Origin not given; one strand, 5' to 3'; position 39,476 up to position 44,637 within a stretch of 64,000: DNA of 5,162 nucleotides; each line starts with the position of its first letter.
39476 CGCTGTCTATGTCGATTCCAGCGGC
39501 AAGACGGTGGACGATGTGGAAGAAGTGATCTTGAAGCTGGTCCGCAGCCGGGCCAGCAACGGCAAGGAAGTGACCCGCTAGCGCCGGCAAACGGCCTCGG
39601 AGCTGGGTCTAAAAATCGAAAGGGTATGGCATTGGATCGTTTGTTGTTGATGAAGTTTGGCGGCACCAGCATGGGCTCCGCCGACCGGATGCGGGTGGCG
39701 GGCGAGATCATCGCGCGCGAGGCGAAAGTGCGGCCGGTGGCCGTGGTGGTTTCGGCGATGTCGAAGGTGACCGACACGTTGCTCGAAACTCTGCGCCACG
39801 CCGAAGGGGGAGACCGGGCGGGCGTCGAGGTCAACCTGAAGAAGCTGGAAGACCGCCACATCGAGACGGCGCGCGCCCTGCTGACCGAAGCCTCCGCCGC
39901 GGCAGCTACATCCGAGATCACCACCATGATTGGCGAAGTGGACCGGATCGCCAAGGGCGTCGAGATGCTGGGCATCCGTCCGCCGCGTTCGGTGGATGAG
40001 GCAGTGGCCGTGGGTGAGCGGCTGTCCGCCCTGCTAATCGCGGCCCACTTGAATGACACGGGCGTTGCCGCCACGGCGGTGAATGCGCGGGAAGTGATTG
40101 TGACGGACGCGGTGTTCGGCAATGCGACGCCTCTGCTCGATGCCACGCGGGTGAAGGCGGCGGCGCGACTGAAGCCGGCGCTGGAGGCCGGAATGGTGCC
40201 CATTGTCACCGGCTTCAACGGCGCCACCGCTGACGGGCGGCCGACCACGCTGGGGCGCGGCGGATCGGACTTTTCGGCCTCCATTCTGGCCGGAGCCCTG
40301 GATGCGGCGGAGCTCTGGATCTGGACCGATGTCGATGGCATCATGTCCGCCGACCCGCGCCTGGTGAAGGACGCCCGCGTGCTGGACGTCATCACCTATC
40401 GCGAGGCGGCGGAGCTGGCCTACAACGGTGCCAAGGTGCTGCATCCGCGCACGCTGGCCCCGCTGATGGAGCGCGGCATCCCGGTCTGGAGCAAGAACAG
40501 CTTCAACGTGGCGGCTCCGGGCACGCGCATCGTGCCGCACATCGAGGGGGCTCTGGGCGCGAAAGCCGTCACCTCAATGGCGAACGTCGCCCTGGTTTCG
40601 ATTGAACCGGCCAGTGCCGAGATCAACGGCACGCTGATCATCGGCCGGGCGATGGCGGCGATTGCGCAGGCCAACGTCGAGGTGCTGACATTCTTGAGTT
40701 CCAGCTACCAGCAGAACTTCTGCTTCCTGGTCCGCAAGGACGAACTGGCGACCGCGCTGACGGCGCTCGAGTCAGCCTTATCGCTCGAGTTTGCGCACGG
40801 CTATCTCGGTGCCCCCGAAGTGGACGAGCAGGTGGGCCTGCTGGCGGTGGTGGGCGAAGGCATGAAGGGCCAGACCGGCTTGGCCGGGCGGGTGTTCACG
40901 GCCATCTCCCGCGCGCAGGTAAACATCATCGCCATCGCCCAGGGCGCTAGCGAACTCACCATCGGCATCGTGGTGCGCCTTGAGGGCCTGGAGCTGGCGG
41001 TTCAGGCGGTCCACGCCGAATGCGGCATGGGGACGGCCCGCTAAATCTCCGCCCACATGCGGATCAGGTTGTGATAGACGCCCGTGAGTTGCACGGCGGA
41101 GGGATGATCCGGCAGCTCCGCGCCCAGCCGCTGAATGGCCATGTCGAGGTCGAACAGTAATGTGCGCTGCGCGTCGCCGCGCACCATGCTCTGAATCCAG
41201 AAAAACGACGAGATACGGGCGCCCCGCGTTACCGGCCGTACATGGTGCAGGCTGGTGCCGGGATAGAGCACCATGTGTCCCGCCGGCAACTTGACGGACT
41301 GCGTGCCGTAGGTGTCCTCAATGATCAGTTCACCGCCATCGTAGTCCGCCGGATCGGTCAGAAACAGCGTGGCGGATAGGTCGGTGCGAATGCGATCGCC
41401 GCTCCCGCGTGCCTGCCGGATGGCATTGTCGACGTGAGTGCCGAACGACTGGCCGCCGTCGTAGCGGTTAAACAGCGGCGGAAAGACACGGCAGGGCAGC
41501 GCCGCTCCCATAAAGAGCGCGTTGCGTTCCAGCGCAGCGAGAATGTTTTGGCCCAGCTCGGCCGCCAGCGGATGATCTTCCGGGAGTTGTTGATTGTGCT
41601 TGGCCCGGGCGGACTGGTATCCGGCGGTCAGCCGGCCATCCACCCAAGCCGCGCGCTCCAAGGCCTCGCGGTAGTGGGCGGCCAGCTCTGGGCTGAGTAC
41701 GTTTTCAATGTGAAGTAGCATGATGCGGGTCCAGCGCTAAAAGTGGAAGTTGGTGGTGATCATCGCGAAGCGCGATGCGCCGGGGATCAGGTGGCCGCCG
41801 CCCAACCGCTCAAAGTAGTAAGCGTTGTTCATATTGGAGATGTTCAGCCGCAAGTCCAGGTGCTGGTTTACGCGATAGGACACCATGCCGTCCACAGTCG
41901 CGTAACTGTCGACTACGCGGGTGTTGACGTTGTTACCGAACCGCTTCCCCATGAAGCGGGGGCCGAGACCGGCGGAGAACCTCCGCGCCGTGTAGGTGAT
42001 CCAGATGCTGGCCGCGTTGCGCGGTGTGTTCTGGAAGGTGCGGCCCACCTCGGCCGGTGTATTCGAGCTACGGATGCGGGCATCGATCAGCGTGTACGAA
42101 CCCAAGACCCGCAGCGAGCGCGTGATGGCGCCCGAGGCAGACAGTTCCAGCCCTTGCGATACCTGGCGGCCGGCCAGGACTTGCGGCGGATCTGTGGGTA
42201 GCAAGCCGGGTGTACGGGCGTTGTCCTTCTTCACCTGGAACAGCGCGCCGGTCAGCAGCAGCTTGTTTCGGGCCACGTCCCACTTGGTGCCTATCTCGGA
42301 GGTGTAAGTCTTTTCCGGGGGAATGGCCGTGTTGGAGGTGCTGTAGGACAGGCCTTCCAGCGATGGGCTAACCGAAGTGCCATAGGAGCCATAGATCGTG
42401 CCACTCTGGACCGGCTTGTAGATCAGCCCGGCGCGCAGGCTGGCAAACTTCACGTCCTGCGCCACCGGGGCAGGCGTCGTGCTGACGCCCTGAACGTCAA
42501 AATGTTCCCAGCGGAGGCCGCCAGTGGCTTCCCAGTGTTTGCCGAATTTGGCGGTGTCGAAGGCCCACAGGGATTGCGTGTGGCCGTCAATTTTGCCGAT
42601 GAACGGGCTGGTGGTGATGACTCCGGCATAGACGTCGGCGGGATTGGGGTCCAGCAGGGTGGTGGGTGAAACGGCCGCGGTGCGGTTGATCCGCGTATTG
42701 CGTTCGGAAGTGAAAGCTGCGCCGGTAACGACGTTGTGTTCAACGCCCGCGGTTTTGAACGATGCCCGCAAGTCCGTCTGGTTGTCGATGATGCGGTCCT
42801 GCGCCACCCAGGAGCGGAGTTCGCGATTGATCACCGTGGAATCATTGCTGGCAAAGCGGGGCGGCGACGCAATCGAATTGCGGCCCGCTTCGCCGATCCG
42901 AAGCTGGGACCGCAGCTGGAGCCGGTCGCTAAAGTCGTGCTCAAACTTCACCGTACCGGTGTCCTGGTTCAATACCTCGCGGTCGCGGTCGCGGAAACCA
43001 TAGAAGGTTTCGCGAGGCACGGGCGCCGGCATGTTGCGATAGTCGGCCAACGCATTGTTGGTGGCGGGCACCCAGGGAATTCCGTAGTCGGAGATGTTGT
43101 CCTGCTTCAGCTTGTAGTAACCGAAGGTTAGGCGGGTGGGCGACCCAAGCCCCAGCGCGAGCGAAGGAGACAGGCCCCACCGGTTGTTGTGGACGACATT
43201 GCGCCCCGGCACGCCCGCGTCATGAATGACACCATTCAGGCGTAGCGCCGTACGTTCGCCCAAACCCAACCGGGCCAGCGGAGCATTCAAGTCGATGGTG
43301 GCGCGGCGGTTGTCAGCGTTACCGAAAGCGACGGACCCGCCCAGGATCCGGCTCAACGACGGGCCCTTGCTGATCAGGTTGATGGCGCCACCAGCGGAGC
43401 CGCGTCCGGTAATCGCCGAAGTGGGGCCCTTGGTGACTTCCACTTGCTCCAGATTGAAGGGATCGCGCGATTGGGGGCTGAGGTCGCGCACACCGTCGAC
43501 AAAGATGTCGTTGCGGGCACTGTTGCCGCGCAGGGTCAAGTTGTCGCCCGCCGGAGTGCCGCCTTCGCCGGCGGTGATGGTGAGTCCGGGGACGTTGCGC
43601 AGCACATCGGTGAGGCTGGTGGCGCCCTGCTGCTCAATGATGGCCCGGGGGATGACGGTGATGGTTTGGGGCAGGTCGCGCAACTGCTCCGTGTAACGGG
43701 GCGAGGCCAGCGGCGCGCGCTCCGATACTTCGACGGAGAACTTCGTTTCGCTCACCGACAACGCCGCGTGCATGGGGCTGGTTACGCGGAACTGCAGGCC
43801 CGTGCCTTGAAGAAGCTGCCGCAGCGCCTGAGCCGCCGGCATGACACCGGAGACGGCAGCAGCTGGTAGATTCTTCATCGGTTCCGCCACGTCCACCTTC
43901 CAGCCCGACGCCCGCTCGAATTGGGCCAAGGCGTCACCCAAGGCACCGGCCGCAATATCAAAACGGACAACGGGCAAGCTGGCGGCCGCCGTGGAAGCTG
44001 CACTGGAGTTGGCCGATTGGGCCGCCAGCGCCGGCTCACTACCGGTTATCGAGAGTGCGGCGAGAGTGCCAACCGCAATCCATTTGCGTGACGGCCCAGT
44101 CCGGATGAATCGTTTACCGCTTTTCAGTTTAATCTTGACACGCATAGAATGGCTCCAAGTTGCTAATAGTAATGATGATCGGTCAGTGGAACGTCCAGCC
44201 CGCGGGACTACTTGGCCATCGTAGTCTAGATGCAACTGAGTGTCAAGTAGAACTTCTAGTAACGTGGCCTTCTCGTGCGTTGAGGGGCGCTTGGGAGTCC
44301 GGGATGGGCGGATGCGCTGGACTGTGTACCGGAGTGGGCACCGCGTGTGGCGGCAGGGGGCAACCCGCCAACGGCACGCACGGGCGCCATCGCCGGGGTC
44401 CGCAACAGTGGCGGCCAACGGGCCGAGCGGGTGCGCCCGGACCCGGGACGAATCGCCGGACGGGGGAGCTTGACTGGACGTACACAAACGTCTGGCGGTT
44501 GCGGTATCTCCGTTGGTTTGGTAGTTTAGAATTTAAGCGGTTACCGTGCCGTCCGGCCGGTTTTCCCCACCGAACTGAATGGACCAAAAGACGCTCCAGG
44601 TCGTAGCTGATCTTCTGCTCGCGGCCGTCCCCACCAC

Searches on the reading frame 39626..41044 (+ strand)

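Call 46: search_protein_families(library=pfam, proteins=[window:39626-41044:+], max_evalue=0.001)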
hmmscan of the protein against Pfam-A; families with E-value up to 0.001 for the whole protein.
window:39626-41044:+ (472 aa): 4 families
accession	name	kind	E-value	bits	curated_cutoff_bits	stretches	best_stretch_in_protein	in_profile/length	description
PF00696.33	AA_kinase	-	1.3e-49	169.5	24.9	1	6-288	2-231/234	Amino acid kinase family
PF22468.2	ACT_9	-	8.7e-24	83.5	27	2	407-465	2-60/61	ACT domain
PF13840.12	ACT_7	-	1.9e-12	47.3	27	1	399-463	2-64/65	ACT domain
PF01842.31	ACT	-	2.1e-07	31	27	1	413-465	7-64/66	ACT domain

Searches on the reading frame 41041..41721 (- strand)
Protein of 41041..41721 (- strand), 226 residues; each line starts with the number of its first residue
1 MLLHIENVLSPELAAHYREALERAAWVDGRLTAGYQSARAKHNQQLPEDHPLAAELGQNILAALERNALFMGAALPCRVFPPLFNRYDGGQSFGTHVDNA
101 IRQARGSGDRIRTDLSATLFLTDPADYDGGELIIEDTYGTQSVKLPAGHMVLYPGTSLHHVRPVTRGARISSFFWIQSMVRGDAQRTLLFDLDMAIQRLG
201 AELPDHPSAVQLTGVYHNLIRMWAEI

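Call 69: search_protein_families(library=pfam, proteins=[window:41041-41721:-], max_evalue=0.00001)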
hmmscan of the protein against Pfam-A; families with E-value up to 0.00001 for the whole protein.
window:41041-41721:- (226 aa): 2 families
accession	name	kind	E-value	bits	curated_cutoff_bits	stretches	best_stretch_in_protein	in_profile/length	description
PF18331.6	PKHD_C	-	2.3e-23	82.4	22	1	183-225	1-43/43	PKHD-type hydroxylase C-terminal domain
PF13640.12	2OG-FeII_Oxy_3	-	9.6e-14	52.6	27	1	84-177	3-98/98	2OG-Fe(II) oxygenase superfamily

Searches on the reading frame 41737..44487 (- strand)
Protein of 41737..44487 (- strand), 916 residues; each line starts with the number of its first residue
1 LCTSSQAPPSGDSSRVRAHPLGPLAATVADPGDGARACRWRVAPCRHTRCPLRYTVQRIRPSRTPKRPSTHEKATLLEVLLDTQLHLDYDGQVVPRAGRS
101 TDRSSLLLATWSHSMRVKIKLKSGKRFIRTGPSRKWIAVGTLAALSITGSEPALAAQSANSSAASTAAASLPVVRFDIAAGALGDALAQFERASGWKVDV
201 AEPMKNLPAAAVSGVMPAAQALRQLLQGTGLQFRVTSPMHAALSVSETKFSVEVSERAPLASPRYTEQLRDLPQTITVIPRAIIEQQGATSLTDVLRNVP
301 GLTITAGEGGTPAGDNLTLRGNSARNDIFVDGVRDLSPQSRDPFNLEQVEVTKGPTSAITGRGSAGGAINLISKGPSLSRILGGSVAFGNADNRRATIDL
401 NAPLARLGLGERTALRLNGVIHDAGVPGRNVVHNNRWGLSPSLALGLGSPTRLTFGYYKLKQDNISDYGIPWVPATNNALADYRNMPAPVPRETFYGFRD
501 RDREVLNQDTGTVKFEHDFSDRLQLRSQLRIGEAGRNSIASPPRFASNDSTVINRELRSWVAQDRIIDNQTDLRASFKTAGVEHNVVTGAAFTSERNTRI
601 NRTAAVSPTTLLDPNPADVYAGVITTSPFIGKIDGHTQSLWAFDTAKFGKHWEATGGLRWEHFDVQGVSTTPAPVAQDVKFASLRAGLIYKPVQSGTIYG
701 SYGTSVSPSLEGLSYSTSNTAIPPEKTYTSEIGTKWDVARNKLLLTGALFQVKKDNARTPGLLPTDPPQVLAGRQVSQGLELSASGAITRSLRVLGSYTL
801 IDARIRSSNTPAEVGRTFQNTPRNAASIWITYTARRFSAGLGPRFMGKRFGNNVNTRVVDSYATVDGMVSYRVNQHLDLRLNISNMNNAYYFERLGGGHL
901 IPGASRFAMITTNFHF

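Call 69: search_protein_families(library=pfam, proteins=[window:41737-44487:-], max_evalue=0.00001)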
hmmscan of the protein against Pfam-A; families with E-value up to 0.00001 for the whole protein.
window:41737-44487:- (916 aa): 2 families
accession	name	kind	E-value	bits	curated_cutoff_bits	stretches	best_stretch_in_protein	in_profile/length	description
PF00593.30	TonB_dep_Rec_b-barrel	-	3e-51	176.1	27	1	453-885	15-435/436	TonB dependent receptor-like, beta-barrel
PF07715.20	Plug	-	2.1e-23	83.3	23.9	1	269-368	2-107/107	TonB-dependent Receptor Plug Domain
